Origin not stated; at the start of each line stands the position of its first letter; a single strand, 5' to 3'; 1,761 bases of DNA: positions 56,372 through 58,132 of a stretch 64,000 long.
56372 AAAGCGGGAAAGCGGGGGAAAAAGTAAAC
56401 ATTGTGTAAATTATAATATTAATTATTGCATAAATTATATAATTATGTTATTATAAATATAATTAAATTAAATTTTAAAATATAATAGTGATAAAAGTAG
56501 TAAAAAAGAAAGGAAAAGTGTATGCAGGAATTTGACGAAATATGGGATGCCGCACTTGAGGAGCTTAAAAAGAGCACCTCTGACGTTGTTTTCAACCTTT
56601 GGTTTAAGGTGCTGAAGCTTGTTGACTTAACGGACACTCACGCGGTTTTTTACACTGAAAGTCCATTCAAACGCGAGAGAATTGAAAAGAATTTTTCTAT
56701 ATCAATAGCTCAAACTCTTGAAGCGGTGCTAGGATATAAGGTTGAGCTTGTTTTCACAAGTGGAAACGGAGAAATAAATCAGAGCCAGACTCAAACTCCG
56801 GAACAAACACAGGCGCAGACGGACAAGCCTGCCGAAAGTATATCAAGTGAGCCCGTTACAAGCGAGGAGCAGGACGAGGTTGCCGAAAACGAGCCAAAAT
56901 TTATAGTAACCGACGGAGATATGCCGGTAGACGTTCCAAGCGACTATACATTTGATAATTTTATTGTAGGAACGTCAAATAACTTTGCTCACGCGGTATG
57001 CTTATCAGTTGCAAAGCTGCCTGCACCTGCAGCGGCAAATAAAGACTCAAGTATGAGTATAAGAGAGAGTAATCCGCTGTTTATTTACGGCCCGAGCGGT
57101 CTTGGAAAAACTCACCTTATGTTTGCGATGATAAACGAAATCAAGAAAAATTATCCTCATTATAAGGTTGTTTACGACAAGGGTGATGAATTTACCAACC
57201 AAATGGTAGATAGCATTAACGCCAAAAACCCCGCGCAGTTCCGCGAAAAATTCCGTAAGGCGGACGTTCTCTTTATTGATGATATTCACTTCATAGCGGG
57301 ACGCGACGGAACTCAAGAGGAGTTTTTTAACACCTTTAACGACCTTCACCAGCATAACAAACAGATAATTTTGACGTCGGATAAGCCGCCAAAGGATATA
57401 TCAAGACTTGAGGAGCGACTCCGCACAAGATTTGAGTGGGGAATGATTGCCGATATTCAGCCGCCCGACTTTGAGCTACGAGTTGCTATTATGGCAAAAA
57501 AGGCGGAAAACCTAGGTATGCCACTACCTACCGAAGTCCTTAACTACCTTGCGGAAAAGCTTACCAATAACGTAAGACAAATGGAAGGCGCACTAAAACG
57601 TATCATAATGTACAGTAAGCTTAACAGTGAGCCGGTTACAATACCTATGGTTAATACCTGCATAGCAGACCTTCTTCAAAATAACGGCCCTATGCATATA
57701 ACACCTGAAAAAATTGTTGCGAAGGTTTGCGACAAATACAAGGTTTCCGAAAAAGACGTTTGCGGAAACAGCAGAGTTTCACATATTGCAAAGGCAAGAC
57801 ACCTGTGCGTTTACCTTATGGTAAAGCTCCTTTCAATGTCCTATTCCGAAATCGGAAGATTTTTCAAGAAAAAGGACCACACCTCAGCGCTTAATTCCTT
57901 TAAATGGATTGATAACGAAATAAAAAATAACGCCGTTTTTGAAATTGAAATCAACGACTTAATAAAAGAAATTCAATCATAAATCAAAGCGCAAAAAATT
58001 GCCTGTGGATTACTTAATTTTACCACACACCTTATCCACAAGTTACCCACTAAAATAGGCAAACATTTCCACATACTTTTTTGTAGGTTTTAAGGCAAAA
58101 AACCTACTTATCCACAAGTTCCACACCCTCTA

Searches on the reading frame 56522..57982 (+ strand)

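Call 10: search_protein_families(library=ncbifam, proteins=[window:56522-57982:+], max_evalue=0.00001)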
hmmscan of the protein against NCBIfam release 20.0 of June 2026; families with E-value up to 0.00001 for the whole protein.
window:56522-57982:+ (486 aa): 14 families
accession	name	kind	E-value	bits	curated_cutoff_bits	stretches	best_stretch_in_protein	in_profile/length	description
TIGR00362.1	DnaA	equivalog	7e-137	457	343.9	1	8-484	1-437/437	chromosomal replication initiator protein DnaA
NF001154.0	PRK00149.3-3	equivalog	1.8e-90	304.1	410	1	16-485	19-459/462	chromosomal replication initiator protein DnaA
NF009087.0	PRK12422.1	equivalog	4.3e-73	247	657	1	137-485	103-444/455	chromosomal replication initiator protein DnaA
TIGR03420.1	DnaA_homol_Hda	equivalog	1.3e-33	116.5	194.8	1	135-381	5-225/226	DnaA regulatory inactivator Hda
NF005982.0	PRK08084.1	equivalog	1.8e-18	67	268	1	134-379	11-231/235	DnaA inactivator Hda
NF038214.1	IS21_help_AAA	equivalog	3.1e-13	50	200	1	180-291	87-195/232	IS21-like element helper ATPase IstB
NF005304.0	PRK06835.1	equivalog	3.9e-11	42.6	215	1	183-300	183-301/330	ATP-binding protein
NF005992.0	PRK08116.1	subfamily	5.6e-11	42.1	189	1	181-304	112-237/269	hypothetical protein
NF006485.0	PRK08903.1-5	equivalog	5.3e-10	39.3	289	1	182-383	37-227/233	DnaA regulatory inactivator Hda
NF005378.0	PRK06921.1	subfamily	1.6e-08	34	207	1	181-304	115-240/266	hypothetical protein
NF006505.0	PRK08939.1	equivalog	2.1e-08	33.8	228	1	182-255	155-226/306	primosomal protein DnaI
TIGR01128.2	holA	equivalog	1.7e-07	30.9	80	1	247-388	60-198/316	DNA polymerase III subunit delta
NF005149.0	PRK06620.1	equivalog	2.4e-07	30.3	316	1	240-381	79-214/221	hypothetical protein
NF005098.0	PRK06526.1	subfamily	8.7e-06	25.3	296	0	181-289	107-212/266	transposase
